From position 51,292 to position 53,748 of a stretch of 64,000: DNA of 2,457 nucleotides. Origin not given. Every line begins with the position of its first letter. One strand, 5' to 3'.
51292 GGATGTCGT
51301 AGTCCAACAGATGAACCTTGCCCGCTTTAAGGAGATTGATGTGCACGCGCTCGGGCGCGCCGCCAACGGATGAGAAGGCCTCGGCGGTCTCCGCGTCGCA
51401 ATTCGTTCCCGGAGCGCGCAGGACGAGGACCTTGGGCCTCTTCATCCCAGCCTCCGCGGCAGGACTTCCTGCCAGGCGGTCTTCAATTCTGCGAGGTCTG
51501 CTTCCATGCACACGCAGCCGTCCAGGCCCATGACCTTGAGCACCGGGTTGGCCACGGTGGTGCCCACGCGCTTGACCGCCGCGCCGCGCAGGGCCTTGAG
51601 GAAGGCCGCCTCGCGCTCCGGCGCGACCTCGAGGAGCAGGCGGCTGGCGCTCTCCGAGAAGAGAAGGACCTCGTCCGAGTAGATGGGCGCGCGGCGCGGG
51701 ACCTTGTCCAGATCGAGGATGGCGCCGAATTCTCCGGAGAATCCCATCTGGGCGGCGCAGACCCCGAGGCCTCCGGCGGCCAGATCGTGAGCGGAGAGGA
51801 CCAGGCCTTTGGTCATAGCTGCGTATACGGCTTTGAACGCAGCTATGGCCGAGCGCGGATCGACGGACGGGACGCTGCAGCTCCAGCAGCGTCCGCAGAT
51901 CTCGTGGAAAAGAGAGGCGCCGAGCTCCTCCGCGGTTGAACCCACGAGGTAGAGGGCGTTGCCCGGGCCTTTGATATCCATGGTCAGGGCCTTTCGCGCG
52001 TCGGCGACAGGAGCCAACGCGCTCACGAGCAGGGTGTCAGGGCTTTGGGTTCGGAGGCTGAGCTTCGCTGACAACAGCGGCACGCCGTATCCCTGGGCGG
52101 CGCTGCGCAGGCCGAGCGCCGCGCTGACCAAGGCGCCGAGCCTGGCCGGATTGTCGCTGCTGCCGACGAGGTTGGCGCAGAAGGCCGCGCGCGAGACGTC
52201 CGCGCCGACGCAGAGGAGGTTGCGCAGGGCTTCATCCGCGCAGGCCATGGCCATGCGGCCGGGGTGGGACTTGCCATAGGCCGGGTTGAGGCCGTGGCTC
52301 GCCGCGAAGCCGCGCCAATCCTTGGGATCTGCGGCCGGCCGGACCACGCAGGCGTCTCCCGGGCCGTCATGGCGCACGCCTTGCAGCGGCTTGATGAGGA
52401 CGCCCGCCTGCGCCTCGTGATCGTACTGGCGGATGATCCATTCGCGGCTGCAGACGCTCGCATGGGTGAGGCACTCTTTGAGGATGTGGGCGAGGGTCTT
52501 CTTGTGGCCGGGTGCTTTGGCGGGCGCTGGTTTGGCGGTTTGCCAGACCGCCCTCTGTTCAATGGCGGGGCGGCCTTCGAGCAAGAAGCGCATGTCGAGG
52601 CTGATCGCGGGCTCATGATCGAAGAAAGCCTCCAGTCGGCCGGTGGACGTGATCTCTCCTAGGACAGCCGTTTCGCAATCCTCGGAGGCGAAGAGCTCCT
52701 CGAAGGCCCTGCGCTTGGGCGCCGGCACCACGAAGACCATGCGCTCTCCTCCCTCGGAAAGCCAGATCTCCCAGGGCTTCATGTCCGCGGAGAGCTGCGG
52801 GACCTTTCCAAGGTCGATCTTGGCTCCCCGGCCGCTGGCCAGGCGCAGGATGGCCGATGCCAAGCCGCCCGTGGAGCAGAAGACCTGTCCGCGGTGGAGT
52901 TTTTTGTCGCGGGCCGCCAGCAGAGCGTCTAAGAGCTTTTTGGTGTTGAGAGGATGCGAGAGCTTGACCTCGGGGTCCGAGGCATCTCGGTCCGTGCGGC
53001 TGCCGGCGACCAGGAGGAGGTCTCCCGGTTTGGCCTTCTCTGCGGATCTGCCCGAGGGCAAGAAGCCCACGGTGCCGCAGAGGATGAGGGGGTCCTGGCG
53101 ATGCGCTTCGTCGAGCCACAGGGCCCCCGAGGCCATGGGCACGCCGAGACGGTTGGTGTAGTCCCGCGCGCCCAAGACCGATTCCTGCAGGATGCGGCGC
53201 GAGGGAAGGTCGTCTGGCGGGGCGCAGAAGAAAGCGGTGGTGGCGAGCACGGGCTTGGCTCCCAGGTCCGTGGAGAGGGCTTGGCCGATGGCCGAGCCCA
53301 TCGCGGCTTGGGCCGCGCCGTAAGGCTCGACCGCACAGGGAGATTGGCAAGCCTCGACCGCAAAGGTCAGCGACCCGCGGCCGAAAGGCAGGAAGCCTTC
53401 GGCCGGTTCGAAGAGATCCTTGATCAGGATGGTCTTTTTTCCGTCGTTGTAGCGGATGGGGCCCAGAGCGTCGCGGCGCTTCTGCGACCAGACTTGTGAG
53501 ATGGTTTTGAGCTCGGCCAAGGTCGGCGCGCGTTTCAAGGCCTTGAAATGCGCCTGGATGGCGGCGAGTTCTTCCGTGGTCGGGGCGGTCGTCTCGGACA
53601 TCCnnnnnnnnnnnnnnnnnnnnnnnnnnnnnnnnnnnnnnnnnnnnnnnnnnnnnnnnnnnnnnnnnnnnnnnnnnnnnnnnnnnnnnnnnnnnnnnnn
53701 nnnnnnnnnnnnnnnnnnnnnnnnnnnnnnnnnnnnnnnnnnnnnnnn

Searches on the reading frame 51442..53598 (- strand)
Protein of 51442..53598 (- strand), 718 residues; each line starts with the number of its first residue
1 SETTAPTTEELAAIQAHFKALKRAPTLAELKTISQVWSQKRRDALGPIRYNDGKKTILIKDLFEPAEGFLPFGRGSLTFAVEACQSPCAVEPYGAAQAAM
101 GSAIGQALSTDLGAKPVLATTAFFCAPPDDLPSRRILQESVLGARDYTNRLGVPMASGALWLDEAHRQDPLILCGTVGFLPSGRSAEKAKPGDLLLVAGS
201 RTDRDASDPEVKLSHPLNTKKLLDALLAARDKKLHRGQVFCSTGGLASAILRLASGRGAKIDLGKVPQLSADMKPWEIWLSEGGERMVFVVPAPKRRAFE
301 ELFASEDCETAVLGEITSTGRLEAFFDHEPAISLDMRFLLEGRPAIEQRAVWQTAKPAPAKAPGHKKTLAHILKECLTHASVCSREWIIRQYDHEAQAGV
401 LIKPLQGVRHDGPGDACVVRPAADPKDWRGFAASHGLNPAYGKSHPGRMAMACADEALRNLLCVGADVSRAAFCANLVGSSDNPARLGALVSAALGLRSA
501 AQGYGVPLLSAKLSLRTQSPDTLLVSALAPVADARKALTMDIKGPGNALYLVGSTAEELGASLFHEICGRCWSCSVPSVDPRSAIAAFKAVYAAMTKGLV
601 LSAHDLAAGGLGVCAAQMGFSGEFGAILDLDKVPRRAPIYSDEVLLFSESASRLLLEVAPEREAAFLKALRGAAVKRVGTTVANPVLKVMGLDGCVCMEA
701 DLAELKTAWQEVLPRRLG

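Call 16: search_protein_families(library=pfam, proteins=[window:51442-53598:-], max_evalue=0.001)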
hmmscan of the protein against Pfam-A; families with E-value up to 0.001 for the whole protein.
window:51442-53598:- (718 aa): 3 families
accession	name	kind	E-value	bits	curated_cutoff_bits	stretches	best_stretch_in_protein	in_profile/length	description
PF02769.27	AIRS_C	-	2e-42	145.5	23.1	2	544-689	1-153/156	AIR synthase related protein, C-terminal domain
PF00586.29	AIRS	-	1.7e-12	48.2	24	1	76-179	14-111/112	AIR synthase related protein, N-terminal domain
PF18072.6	FGAR-AT_linker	-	2.5e-06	28.3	26.6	1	7-38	13-44/50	Formylglycinamide ribonucleotide amidotransferase linker domain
